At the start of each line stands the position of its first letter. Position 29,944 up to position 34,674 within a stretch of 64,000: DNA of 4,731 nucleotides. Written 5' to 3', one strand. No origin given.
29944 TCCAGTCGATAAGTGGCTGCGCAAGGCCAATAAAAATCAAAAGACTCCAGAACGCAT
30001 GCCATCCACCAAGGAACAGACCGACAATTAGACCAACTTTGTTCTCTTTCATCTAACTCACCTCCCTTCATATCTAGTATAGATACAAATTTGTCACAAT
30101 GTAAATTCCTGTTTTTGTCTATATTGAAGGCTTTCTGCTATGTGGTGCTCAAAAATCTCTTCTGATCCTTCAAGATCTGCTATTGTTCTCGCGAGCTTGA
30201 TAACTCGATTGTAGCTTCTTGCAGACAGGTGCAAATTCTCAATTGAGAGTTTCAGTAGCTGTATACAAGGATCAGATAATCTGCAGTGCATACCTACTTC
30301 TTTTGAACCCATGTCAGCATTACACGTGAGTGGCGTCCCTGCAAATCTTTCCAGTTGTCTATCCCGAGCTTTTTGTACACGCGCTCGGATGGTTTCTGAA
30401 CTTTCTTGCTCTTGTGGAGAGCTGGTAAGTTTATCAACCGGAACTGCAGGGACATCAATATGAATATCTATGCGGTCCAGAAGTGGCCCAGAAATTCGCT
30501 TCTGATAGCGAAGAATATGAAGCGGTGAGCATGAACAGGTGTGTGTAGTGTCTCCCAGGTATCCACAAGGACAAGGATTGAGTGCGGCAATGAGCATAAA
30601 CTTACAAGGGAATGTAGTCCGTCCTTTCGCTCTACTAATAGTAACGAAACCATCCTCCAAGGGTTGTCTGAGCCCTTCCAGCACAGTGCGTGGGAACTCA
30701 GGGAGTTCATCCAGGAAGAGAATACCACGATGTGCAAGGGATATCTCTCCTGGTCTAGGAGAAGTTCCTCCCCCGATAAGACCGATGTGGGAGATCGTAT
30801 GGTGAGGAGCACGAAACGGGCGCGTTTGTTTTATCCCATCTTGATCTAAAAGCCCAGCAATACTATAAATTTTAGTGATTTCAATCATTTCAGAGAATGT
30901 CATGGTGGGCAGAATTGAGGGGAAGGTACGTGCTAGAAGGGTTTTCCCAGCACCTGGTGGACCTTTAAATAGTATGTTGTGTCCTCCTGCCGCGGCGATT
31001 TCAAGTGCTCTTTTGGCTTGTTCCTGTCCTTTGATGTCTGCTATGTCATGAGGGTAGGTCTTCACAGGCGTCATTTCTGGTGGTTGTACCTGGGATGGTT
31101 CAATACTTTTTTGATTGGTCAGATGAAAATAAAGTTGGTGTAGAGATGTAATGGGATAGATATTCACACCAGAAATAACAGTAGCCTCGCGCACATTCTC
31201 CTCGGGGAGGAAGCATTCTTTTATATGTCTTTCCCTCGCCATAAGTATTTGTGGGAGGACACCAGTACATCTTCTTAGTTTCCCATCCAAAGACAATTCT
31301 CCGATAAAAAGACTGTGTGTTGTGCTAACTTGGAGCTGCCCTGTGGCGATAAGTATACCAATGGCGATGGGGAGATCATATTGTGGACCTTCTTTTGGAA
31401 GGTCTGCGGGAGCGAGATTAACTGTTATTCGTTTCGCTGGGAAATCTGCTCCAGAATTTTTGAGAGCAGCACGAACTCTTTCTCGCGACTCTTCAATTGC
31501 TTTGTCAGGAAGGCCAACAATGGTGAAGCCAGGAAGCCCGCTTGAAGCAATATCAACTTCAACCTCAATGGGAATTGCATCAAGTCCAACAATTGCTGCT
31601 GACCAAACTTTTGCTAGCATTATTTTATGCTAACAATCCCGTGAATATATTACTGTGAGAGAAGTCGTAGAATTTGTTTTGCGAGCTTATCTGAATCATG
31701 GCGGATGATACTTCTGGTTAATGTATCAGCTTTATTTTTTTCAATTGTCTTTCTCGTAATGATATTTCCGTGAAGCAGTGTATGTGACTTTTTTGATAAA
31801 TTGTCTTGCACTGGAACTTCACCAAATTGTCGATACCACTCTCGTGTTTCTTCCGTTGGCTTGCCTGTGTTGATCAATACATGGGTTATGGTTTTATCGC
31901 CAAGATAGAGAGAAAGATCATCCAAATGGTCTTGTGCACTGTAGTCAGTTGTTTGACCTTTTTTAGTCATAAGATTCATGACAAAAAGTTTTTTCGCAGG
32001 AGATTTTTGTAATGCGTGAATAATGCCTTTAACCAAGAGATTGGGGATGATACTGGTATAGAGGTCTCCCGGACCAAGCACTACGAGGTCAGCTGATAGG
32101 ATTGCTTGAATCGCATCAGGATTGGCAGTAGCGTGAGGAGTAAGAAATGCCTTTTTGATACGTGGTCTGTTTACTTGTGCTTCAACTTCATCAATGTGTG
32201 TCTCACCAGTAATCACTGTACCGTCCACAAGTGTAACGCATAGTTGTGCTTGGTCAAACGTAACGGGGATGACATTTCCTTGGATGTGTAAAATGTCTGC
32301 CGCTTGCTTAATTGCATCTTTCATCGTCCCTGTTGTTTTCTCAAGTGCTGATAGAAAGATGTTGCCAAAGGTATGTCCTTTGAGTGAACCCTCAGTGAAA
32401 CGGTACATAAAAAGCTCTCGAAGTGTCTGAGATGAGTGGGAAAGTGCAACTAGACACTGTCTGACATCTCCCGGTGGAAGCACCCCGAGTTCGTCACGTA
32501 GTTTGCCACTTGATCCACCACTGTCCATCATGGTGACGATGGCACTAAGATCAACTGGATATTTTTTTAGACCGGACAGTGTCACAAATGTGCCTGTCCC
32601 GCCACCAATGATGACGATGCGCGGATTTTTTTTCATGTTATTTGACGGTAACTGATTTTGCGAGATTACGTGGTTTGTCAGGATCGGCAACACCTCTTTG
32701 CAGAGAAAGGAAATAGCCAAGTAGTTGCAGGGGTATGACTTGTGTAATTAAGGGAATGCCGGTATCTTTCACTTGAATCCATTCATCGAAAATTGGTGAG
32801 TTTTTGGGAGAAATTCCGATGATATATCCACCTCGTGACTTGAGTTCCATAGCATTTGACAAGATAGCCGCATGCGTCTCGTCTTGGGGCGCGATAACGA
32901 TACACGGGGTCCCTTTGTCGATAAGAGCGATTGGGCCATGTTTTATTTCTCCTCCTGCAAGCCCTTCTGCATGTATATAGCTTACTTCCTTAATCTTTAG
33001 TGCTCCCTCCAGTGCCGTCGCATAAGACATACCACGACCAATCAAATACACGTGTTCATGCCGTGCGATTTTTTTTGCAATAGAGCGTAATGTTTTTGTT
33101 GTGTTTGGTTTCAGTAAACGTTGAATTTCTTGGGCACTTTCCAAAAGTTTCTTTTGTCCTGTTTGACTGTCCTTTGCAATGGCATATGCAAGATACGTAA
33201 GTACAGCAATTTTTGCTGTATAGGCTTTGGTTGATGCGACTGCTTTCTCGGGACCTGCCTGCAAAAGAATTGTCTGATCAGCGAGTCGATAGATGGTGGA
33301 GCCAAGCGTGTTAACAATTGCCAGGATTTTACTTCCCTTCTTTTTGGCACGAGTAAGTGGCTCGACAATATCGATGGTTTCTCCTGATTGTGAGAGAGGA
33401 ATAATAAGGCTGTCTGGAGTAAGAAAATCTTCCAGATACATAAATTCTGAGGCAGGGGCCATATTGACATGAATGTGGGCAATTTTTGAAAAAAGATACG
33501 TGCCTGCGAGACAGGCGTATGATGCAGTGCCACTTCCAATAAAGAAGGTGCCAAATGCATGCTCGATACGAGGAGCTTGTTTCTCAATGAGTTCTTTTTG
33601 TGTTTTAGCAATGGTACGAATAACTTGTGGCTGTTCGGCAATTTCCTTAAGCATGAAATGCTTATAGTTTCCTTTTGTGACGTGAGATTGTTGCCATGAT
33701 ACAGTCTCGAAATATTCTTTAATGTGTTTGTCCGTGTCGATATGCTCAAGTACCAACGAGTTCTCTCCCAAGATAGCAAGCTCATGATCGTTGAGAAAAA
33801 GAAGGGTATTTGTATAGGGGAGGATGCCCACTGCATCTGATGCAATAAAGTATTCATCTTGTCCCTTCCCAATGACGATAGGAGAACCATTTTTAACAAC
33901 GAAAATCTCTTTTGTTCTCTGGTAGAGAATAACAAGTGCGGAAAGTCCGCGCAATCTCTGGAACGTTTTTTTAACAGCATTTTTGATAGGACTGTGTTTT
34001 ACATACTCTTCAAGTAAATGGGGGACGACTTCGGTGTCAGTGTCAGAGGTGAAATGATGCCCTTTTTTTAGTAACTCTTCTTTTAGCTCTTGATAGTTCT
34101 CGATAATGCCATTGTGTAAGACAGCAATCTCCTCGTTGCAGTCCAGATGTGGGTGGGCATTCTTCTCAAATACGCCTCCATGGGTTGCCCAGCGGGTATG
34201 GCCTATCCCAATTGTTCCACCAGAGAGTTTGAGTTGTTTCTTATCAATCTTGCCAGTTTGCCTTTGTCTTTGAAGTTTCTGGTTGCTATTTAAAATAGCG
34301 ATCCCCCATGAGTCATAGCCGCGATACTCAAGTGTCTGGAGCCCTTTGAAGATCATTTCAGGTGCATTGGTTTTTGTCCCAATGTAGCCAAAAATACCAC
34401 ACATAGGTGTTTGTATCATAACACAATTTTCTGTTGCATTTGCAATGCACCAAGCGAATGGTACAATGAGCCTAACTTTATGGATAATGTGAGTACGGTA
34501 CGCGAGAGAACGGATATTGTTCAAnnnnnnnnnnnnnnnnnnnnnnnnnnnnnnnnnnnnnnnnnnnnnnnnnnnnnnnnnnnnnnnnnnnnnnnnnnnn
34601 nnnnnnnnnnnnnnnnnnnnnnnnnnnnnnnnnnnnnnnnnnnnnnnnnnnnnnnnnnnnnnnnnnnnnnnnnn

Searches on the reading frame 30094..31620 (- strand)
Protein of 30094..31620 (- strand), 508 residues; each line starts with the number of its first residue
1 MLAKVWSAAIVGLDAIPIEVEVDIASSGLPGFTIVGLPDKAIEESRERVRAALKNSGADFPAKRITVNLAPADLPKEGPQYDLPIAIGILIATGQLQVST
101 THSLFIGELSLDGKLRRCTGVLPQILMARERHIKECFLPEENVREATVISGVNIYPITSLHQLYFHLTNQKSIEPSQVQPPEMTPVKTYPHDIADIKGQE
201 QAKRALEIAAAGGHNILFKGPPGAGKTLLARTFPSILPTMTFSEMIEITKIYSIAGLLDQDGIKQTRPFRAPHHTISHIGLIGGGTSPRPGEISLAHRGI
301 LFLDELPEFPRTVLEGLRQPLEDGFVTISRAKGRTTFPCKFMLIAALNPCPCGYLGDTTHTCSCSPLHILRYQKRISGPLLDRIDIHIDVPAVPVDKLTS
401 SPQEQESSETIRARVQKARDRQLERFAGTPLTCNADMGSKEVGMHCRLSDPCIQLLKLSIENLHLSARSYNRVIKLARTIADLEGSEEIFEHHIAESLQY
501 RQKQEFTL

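Call 8: search_protein_families(library=pfam, proteins=[window:30094-31620:-], max_evalue=0.001)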
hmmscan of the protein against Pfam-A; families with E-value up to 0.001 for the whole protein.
window:30094-31620:- (508 aa): 8 families
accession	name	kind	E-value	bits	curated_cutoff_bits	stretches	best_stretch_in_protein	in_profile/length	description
PF01078.27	Mg_chelatase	-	3.6e-94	314.4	20.3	1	192-396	1-205/207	Magnesium chelatase, subunit ChlI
PF13541.12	ChlI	-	1.5e-47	160.9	27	1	20-142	1-121/121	Subunit ChlI of Mg-chelatase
PF13335.12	Mg_chelatase_C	-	8.9e-31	106.8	26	1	406-501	2-94/94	Magnesium chelatase, subunit ChlI C-terminal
PF05362.19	Lon_C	-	4.5e-07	30.1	21.1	1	48-146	76-176/205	Lon protease (S16) C-terminal proteolytic domain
PF07728.20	AAA_5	-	2.7e-06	27.8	22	1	215-351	1-125/139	AAA domain (dynein-related subfamily)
PF00158.32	Sigma54_activat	-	7.1e-06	26.2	20.2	0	284-348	80-142/168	Sigma-54 interaction domain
PF05496.18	RuvB_N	-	2.3e-05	24.6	27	0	190-233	3-53/159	Holliday junction DNA helicase RuvB P-loop domain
PF00493.29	MCM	-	6.8e-05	22.5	23.3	0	290-355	114-179/224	MCM P-loop domain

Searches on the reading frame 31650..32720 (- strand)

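Call 8: search_protein_families(library=pfam, proteins=[window:31650-32720:-], max_evalue=0.001)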
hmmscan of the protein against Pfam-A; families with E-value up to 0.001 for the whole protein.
window:31650-32720:- (356 aa): 1 family
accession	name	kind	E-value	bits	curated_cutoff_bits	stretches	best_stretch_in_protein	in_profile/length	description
PF01933.23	CofD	-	7.2e-91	304.8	30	1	35-309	1-275/290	2-phospho-L-lactate transferase CofD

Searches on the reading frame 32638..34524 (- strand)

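Call 8: search_protein_families(library=pfam, proteins=[window:32638-34524:-], max_evalue=0.001)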
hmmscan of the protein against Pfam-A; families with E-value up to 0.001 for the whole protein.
window:32638-34524:- (628 aa): 4 families
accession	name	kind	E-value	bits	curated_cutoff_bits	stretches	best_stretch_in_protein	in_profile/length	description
PF01380.27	SIS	-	2.8e-45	153.7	25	2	327-446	9-129/131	SIS domain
PF13522.11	GATase_6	-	2e-20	73.6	27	1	97-220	5-120/130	Glutamine amidotransferase domain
PF13537.11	GATase_7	-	1.8e-16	60.7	25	1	120-231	10-118/123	Glutamine amidotransferase domain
PF13580.11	SIS_2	-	0.00021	21.8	27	0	356-404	90-137/138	SIS domain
